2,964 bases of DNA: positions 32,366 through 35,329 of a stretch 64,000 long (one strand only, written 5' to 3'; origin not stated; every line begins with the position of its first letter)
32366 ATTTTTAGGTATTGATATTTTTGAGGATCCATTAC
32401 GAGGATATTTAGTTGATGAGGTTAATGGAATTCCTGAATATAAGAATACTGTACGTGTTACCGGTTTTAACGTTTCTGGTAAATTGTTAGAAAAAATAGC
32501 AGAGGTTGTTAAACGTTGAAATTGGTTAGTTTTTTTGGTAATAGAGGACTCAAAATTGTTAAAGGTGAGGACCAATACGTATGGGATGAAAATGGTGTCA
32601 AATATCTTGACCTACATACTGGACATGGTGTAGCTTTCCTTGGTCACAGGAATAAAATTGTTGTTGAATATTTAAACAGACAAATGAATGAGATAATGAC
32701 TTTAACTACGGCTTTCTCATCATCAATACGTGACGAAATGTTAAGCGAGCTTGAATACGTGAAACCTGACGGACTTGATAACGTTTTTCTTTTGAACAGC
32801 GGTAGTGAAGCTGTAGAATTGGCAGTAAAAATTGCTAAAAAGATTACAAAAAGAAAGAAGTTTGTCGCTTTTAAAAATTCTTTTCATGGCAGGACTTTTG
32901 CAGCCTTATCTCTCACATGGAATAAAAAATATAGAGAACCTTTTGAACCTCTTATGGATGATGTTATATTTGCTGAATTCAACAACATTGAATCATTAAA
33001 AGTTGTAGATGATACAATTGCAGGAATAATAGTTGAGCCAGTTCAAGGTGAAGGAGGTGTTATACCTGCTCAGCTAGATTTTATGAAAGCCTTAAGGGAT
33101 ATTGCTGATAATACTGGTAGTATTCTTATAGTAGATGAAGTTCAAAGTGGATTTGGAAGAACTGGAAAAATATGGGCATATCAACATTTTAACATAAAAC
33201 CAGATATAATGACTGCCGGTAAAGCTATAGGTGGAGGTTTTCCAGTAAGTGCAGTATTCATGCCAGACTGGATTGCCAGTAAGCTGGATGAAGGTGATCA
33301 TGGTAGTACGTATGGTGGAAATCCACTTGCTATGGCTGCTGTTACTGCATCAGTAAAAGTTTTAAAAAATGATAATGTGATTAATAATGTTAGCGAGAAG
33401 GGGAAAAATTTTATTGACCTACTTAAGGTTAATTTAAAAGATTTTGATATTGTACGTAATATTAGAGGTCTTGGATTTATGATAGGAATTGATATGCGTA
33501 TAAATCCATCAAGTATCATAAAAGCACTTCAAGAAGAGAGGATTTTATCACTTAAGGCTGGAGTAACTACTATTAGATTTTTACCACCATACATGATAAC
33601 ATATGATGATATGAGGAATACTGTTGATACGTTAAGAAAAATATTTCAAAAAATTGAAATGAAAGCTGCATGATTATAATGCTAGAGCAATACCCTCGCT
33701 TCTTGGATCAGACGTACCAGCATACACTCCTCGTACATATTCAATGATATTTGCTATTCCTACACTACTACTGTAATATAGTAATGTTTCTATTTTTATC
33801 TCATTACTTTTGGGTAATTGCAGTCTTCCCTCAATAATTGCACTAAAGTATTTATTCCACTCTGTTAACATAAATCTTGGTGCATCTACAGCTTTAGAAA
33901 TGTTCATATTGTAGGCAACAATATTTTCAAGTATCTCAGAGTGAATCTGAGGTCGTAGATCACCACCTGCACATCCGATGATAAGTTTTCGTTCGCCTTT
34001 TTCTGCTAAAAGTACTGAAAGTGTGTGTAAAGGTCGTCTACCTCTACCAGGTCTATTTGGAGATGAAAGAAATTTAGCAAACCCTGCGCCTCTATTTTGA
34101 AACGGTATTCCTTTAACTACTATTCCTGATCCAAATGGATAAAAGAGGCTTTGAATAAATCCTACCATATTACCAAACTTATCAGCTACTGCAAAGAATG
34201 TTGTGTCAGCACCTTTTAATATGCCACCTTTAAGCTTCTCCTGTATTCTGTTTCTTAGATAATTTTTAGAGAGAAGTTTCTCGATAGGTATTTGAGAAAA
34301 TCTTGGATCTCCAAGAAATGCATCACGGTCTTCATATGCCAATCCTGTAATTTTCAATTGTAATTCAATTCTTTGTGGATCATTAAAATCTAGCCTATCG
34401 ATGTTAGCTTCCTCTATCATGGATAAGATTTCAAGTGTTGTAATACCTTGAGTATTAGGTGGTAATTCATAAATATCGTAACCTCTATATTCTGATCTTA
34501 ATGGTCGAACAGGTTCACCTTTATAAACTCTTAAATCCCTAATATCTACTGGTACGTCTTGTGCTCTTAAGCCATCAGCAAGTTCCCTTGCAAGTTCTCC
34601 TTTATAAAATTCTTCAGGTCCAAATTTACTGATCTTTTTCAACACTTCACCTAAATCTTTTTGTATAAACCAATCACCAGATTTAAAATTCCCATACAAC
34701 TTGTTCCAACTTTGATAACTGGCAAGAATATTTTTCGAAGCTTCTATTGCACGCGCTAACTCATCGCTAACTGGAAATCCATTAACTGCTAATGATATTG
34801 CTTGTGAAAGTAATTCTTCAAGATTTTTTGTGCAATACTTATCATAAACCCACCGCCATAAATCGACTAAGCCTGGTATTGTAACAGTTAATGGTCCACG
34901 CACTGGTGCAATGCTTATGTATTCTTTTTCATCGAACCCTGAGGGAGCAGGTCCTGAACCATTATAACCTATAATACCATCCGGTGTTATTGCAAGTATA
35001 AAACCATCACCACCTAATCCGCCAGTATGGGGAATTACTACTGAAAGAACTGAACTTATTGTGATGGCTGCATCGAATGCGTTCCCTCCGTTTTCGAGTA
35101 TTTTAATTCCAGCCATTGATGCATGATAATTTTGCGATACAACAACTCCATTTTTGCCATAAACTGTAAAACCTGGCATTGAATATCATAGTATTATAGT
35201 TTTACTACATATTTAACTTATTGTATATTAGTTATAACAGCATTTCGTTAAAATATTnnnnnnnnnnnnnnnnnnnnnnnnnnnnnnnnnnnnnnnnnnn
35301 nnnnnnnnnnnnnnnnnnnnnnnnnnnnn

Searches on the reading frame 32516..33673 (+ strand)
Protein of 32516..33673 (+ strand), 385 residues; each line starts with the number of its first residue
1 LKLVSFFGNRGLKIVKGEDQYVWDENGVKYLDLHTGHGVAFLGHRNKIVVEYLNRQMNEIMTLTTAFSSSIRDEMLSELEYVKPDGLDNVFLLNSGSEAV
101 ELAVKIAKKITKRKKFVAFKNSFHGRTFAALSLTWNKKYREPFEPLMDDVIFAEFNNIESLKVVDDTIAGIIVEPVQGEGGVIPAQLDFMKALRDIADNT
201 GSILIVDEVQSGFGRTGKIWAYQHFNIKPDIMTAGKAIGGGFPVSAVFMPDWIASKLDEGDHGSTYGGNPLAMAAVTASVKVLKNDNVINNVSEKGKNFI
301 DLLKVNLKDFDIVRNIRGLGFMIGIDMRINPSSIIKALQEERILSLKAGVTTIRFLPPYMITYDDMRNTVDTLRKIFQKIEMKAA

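Call 38: search_protein_families(library=pfam, proteins=[window:32516-33673:+], max_evalue=0.00001)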
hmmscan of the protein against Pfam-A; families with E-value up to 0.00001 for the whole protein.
window:32516-33673:+ (385 aa): 1 family
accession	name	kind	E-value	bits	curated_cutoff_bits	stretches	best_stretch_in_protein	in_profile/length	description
PF00202.27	Aminotran_3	-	3e-108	362.6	30.5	1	12-376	11-402/403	Aminotransferase class-III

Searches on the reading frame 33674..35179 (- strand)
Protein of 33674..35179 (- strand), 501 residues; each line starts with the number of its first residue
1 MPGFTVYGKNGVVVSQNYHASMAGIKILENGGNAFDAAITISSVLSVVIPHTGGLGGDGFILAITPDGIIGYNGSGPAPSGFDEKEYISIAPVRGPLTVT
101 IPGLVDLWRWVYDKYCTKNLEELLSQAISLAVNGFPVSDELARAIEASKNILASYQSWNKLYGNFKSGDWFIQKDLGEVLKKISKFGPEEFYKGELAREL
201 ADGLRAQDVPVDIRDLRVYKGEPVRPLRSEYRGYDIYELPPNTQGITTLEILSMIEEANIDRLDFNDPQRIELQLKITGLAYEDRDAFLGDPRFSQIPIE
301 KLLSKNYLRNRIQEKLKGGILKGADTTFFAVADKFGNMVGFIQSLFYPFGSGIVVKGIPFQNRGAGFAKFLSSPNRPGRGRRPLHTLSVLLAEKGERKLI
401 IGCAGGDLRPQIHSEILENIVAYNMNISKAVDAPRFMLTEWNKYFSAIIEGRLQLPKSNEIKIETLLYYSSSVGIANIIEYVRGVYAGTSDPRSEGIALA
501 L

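Call 38: search_protein_families(library=pfam, proteins=[window:33674-35179:-], max_evalue=0.00001)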
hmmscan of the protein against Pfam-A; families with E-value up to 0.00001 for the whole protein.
window:33674-35179:- (501 aa): 1 family
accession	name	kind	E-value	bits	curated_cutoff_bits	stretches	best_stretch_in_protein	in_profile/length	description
PF01019.26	G_glu_transpept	-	2.3e-97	327.4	27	1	26-496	2-512/512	Gamma-glutamyltranspeptidase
